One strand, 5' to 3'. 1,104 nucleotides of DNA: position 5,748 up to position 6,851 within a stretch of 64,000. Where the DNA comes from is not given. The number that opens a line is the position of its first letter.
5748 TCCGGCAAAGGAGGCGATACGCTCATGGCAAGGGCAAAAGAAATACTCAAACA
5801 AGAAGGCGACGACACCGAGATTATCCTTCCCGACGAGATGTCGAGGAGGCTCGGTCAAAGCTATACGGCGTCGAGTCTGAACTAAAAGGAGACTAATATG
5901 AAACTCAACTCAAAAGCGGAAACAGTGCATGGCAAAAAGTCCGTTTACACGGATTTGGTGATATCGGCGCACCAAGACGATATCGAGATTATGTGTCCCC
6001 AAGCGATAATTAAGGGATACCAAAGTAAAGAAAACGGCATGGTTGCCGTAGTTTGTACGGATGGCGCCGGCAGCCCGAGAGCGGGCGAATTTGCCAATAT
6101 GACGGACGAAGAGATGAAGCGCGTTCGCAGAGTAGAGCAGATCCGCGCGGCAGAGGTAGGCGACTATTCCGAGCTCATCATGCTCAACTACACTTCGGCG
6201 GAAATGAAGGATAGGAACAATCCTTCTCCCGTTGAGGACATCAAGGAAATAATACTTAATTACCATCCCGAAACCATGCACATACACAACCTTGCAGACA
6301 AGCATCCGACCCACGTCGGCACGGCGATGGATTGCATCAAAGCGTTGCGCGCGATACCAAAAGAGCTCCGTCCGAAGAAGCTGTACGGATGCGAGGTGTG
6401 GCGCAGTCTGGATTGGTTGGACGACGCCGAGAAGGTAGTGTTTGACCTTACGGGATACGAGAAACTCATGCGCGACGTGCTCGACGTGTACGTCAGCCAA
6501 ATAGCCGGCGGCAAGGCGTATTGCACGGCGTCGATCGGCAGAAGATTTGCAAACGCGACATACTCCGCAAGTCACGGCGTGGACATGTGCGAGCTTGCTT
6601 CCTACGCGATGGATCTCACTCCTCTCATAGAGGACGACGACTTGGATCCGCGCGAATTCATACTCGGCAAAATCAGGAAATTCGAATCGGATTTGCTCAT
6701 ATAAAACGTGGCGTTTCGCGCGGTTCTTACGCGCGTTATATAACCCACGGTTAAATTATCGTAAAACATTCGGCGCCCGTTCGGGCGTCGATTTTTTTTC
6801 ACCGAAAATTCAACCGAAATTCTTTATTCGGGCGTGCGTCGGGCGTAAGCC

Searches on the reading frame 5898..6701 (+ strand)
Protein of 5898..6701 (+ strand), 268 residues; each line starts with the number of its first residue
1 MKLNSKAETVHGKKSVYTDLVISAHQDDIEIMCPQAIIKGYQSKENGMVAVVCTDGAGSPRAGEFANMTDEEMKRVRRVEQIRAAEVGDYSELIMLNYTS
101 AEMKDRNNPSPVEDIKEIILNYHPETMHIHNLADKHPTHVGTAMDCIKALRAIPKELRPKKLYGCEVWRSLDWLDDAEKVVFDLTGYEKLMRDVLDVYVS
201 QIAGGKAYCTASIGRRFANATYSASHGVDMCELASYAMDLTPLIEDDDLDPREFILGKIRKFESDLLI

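Call 25: search_protein_families(library=pfam, proteins=[window:5898-6701:+], max_evalue=0.01)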
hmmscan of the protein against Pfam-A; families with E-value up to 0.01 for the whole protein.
window:5898-6701:+ (268 aa): 1 family
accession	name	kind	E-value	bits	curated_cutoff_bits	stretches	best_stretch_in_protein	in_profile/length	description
PF02585.22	PIG-L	-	4.7e-17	63.1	28.2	1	20-143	1-122/129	GlcNAc-PI de-N-acetylase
